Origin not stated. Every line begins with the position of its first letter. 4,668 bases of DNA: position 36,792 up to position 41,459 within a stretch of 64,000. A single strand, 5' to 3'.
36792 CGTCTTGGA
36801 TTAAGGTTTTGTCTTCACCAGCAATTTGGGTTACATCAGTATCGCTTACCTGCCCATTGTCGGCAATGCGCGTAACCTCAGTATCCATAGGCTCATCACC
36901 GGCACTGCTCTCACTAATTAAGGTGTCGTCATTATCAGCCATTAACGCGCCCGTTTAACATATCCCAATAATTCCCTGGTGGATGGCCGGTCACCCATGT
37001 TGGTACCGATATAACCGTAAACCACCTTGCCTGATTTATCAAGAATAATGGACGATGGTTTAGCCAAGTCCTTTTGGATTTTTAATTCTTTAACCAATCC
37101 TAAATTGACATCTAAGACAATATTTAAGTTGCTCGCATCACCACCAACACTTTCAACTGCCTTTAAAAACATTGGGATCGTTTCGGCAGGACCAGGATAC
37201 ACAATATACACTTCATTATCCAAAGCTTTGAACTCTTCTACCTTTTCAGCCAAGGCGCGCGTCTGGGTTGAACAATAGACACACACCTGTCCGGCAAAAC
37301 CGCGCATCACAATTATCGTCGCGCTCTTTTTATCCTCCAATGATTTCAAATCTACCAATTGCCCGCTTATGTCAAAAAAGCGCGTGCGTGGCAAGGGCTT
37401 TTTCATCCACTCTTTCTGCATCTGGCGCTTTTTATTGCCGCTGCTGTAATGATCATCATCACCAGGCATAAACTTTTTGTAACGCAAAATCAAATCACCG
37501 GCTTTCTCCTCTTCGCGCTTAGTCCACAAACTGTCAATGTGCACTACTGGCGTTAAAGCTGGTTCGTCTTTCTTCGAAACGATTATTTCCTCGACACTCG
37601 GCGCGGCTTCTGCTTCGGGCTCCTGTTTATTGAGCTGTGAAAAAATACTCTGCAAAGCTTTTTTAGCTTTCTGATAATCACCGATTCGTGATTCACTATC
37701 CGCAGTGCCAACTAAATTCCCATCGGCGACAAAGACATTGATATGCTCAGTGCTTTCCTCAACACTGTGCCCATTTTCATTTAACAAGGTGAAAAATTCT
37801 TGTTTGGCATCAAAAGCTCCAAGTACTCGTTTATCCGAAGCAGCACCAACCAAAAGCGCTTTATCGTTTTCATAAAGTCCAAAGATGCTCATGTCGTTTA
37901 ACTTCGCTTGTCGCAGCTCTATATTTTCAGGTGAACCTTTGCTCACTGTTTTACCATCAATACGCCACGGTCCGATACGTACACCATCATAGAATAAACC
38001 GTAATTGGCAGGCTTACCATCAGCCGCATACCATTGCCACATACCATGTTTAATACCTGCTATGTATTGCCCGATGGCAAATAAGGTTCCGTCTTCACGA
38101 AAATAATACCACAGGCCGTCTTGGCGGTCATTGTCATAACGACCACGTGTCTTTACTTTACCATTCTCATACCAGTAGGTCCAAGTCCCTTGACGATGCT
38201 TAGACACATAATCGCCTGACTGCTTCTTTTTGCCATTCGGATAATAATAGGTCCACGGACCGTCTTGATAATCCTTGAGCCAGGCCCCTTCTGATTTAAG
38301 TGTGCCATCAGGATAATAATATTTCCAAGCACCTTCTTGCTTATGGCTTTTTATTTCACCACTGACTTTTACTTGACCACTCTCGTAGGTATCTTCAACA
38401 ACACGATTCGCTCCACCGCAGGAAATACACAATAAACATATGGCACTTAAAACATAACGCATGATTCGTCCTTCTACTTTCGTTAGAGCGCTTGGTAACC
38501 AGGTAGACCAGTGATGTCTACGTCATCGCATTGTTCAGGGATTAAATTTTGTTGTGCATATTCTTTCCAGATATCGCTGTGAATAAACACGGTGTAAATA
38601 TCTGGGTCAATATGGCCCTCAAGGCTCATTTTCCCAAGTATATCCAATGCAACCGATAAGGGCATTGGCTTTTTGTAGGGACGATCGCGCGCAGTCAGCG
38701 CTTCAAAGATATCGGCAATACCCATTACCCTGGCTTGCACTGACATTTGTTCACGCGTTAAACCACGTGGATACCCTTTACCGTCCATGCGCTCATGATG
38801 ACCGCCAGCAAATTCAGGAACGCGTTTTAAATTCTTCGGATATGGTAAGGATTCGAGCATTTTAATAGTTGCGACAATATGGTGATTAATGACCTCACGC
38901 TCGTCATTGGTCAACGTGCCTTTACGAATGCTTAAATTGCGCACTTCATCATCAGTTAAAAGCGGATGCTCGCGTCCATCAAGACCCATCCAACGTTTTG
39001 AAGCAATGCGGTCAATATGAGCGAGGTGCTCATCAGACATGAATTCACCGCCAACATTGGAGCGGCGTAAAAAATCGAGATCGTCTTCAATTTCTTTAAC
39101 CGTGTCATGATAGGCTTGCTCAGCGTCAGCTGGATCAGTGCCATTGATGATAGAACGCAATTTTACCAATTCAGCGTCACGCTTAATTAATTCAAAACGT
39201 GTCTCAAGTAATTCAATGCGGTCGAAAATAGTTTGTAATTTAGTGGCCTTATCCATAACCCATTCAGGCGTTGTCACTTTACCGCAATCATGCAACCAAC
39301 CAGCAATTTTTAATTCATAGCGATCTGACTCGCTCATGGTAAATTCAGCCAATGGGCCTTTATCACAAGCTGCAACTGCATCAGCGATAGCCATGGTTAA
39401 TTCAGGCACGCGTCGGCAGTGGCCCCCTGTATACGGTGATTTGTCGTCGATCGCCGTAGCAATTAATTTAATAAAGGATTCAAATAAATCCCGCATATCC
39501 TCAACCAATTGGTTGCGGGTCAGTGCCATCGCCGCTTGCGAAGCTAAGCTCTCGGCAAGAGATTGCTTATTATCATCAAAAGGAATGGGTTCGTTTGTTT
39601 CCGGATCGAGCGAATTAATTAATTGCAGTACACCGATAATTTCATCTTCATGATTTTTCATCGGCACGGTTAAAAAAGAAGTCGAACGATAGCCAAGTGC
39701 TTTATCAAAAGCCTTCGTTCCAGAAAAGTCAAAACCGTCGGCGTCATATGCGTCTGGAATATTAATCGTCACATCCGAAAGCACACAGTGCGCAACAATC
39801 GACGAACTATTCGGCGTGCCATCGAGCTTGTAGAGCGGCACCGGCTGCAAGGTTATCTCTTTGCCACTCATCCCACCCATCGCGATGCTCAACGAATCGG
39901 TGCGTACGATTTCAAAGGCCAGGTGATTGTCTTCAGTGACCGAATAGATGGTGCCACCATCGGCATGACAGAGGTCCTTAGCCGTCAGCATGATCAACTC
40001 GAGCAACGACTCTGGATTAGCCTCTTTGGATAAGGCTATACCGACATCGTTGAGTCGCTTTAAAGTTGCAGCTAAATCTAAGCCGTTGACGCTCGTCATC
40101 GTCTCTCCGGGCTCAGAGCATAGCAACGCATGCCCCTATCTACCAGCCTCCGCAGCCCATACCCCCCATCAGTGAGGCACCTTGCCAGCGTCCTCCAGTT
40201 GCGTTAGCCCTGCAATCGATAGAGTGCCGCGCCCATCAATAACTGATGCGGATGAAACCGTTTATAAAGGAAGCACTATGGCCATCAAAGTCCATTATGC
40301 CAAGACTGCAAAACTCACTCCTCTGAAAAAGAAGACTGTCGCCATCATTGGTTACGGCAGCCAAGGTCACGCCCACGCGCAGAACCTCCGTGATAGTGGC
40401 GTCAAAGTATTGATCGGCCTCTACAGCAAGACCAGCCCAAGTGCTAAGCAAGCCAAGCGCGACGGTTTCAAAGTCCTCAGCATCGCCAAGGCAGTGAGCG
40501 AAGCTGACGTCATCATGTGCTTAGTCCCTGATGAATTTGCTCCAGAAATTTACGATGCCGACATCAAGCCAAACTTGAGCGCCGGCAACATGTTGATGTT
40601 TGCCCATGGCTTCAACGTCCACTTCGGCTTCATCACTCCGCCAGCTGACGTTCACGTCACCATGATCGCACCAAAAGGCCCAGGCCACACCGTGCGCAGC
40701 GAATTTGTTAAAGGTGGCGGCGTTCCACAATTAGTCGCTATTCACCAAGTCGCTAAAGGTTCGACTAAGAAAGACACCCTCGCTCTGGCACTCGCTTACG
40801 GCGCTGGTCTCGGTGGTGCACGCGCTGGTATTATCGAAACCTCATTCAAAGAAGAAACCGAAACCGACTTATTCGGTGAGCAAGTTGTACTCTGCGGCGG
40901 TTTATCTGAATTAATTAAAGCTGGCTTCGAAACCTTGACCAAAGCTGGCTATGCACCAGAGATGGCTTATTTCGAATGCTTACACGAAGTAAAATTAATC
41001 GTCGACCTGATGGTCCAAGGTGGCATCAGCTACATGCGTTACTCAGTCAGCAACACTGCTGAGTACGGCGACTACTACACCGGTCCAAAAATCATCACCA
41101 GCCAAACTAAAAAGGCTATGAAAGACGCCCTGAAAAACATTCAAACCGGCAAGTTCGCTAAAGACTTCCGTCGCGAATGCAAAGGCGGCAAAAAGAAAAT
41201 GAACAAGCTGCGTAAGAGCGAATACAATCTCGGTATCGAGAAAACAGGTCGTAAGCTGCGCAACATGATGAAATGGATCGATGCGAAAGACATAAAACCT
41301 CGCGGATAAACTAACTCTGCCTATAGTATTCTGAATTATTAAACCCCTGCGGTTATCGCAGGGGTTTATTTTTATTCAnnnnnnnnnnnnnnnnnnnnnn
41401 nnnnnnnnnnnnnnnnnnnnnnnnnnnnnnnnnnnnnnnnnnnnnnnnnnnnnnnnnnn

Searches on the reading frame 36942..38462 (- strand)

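Call 92: search_protein_families(library=pfam, proteins=[window:36942-38462:-], max_evalue=0.00001)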
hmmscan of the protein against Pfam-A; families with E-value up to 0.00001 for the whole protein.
window:36942-38462:- (506 aa): 3 families
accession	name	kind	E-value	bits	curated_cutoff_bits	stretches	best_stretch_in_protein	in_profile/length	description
PF07661.19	MORN_2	-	8.7e-17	59.7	29.6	0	90-111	1-22/22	MORN repeat variant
PF00578.27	AhpC-TSA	-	7.2e-11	42.5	26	1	362-482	10-123/124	AhpC/TSA family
PF08534.16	Redoxin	-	8e-10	39.1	26.6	1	357-497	6-146/148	Redoxin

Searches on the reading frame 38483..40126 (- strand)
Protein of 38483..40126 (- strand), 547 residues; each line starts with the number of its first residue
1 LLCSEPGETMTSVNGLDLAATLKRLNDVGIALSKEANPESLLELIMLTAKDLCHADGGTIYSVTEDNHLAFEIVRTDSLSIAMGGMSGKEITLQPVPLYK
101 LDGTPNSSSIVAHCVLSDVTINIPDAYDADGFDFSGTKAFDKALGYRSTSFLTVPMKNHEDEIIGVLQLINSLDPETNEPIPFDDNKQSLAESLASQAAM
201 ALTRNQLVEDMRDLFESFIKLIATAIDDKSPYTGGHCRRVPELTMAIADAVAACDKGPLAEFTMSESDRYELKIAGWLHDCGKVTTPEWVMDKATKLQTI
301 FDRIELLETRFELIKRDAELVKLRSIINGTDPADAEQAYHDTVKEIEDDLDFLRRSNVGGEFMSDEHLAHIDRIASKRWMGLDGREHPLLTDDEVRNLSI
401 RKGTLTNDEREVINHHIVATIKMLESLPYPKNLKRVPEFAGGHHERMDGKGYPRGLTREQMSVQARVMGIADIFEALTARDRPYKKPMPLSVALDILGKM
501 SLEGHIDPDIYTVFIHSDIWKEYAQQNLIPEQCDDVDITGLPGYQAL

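Call 92: search_protein_families(library=pfam, proteins=[window:38483-40126:-], max_evalue=0.00001)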
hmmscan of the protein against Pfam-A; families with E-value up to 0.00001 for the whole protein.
window:38483-40126:- (547 aa): 4 families
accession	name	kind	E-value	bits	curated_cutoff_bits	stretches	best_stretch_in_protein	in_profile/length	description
PF13487.12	HD_5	-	2.3e-42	145.1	27.2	1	393-510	58-170/170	HD domain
PF01590.32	GAF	-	1e-12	49.2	22.4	1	38-202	2-133/133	GAF domain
PF01966.28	HD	-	2.5e-11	44.3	22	0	234-295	2-49/116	HD domain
PF13185.12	GAF_2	-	5e-10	40.1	28.6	1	36-202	2-135/136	GAF domain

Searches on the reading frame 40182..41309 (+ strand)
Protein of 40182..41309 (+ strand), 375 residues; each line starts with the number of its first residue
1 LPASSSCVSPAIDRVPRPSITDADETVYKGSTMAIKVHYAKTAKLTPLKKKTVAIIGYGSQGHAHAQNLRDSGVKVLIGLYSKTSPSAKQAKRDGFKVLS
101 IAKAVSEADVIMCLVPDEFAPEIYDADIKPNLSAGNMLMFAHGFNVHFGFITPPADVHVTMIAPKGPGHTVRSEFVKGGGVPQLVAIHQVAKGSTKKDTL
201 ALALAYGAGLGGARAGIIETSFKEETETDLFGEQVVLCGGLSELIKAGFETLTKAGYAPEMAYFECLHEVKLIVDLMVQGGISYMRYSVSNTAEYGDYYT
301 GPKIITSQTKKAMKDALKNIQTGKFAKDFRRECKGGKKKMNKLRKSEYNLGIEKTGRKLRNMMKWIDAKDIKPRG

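Call 85: search_protein_families(library=pfam, proteins=[window:40182-41309:+], max_evalue=0.001)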
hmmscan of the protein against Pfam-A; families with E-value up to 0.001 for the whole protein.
window:40182-41309:+ (375 aa): 6 families
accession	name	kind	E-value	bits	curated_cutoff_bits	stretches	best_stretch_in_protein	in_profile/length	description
PF07991.19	KARI_N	-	4.6e-69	231.7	20.6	1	48-216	2-165/165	Acetohydroxy acid isomeroreductase, NADPH-binding domain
PF01450.25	KARI_C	-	6.4e-62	208.6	29.1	1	222-365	1-144/144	Ketol-acid reductoisomerase, C-terminal domain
PF02826.25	2-Hacid_dh_C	-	4e-09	36.5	25.1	1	39-116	25-100/178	D-isomer specific 2-hydroxyacid dehydrogenase, NAD binding domain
PF03807.23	F420_oxidored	-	2e-06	28.7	21.6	1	52-125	1-77/94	NADP oxidoreductase coenzyme F420-dependent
PF00670.27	AdoHcyase_NAD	-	2.4e-06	28.2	27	1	49-112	22-83/162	S-adenosyl-L-homocysteine hydrolase, NAD binding domain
PF03446.21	NAD_binding_2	-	1.6e-05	25.4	21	1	52-138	1-89/161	NAD binding domain of 6-phosphogluconate dehydrogenase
